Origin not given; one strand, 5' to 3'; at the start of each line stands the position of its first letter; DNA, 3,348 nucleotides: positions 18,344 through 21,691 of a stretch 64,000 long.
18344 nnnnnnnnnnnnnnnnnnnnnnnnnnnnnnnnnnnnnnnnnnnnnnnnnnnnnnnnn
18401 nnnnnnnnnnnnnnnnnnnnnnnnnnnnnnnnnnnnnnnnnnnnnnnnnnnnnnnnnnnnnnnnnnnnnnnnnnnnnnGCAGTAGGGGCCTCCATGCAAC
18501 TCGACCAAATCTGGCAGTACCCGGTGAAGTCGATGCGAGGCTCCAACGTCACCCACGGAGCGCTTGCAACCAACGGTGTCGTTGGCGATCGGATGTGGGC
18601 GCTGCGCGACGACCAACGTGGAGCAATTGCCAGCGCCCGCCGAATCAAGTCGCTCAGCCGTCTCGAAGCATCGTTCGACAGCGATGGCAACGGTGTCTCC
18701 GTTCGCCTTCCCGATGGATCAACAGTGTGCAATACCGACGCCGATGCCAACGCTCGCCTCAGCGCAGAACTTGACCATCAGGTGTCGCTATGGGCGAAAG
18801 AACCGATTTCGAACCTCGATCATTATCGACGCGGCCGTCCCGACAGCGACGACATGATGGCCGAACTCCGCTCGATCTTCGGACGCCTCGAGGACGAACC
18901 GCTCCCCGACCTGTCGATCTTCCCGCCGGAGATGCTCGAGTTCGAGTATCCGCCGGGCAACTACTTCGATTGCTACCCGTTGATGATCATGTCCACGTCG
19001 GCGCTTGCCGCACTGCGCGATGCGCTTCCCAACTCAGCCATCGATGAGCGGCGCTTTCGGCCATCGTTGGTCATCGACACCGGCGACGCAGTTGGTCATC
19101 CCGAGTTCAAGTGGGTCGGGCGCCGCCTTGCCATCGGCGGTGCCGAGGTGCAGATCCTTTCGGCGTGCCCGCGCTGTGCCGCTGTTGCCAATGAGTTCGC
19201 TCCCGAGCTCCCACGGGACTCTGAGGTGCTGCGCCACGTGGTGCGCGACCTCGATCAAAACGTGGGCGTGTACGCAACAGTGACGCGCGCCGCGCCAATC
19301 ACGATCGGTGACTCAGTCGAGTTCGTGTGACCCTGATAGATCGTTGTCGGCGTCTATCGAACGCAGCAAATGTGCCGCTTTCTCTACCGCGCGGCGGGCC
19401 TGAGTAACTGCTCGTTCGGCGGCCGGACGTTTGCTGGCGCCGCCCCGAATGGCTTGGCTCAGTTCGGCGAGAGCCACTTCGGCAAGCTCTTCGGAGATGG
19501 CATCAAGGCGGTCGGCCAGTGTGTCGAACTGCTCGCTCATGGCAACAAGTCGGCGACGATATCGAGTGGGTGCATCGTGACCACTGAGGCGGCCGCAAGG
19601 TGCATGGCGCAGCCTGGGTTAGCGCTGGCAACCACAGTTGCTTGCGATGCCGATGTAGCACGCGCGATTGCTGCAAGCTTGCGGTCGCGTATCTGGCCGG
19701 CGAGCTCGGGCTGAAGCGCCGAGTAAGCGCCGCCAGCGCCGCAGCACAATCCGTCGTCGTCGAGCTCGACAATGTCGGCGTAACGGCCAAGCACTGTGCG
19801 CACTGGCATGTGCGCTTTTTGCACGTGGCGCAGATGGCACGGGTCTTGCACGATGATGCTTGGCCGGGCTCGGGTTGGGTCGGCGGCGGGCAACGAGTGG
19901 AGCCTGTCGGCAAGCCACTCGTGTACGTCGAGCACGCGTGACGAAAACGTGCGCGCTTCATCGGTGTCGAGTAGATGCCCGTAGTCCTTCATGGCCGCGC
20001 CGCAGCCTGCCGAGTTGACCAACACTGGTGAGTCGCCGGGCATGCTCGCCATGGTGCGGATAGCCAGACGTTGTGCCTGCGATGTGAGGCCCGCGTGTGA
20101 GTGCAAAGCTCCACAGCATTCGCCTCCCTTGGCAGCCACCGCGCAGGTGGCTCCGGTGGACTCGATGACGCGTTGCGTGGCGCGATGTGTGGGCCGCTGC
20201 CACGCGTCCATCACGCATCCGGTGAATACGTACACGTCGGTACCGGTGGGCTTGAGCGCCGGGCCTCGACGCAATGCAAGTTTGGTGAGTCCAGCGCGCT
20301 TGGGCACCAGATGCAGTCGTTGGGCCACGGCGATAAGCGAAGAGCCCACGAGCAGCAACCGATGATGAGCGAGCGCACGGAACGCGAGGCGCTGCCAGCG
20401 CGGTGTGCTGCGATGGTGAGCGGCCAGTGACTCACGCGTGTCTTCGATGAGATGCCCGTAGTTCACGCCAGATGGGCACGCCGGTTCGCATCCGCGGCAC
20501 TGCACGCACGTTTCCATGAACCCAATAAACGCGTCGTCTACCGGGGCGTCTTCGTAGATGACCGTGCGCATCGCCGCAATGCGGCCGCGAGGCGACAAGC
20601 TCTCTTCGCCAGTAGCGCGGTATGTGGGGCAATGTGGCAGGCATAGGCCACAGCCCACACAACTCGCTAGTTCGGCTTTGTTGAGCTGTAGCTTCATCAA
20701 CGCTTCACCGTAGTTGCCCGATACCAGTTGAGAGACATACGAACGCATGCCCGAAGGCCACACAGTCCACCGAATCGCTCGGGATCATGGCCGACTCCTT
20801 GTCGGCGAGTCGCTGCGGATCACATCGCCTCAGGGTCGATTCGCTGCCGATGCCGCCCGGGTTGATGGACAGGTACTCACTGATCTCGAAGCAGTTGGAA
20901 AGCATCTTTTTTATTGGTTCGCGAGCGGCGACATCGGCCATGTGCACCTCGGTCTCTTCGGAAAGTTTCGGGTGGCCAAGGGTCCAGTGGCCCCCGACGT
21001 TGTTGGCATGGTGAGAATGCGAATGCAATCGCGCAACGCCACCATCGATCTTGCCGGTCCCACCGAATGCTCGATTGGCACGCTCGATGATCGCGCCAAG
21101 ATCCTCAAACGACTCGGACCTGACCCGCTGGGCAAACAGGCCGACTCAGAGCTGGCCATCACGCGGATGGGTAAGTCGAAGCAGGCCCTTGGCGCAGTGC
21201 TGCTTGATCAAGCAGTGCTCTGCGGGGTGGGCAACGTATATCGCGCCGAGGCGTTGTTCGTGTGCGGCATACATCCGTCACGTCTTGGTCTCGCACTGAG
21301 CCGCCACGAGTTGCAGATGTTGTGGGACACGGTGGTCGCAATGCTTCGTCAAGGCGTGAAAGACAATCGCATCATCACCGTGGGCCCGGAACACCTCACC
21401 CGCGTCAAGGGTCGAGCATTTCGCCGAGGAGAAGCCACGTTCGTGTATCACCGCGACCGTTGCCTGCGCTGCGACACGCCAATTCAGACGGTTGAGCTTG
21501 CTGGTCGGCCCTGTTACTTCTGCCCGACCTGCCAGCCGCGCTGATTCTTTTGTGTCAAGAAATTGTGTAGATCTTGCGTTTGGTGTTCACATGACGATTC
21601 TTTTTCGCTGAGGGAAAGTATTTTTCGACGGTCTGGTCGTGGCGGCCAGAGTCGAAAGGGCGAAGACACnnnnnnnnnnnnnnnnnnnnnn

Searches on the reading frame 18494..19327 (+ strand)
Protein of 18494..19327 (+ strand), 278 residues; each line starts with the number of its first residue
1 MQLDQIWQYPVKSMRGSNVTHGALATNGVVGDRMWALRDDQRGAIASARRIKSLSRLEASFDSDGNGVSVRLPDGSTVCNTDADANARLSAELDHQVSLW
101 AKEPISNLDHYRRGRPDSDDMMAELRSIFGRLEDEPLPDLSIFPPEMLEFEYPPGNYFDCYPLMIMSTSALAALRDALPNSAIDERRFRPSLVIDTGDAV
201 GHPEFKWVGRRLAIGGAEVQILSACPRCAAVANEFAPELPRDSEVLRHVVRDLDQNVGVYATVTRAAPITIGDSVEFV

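Call 10: search_protein_families(library=pfam, proteins=[window:18494-19327:+], max_evalue=0.001)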
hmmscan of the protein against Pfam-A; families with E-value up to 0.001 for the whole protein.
window:18494-19327:+ (278 aa): 2 families
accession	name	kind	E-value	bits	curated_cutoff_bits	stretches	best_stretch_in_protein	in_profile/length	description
PF03473.23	MOSC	-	1.9e-14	54.1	22.7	1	159-276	8-120/120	MOSC domain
PF03476.21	MOSC_N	-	1.4e-11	44.7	25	1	2-80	3-80/119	MOSC N-terminal beta barrel domain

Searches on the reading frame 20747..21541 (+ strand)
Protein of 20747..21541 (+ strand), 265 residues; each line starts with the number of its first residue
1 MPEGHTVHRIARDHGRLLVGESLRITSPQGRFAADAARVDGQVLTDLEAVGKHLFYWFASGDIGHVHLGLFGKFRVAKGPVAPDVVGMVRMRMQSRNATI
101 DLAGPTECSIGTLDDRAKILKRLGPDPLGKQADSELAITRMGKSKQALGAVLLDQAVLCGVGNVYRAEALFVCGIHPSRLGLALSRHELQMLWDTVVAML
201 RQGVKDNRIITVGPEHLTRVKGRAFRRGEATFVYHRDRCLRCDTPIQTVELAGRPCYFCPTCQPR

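Call 10: search_protein_families(library=pfam, proteins=[window:20747-21541:+], max_evalue=0.001)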
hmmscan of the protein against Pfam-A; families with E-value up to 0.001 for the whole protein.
window:20747-21541:+ (265 aa): 3 families
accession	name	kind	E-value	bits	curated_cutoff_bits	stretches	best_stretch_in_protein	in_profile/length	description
PF06831.19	H2TH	-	2.1e-22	79.3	34.7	1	123-209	1-88/93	Formamidopyrimidine-DNA glycosylase H2TH domain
PF01149.29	Fapy_DNA_glyco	-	9e-10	39.7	25.5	1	1-94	1-101/117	Formamidopyrimidine-DNA glycosylase N-terminal domain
PF06827.20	zf-FPG_IleRS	-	2.3e-06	27.7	21.3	1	238-265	3-30/30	Zinc finger found in FPG and IleRS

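Call 87: search_protein_families(library=ncbifam, proteins=[window:20747-21541:+], max_evalue=0.00001)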
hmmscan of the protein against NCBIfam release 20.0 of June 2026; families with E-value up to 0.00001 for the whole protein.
window:20747-21541:+ (265 aa): 7 families
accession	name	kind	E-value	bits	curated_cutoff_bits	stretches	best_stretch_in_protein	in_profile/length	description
NF002211.1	PRK01103.1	equivalog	6e-33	114.5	212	1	35-263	40-273/274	bifunctional DNA-formamidopyrimidine glycosylase/DNA-(apurinic or apyrimidinic site) lyase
NF007763.0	PRK10445.1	equivalog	1.7e-30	106.3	252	1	1-263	1-262/263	endonuclease VIII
NF040775.1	endonuc_Nei2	equivalog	1.9e-29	102.9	400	1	1-263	1-251/252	endonuclease VIII Nei2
TIGR00577.1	fpg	equivalog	8.3e-28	97.5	203.3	1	38-263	46-276/276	DNA-formamidopyrimidine glycosylase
NF010551.0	PRK13945.1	equivalog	1.5e-27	96.7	348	1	117-263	136-281/282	DNA-formamidopyrimidine glycosylase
NF011386.0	PRK14811.1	equivalog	1.6e-24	86.6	414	1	1-264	1-263/269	DNA-formamidopyrimidine glycosylase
NF011385.0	PRK14810.1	equivalog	2.9e-24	86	423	1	34-263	41-271/272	DNA-formamidopyrimidine glycosylase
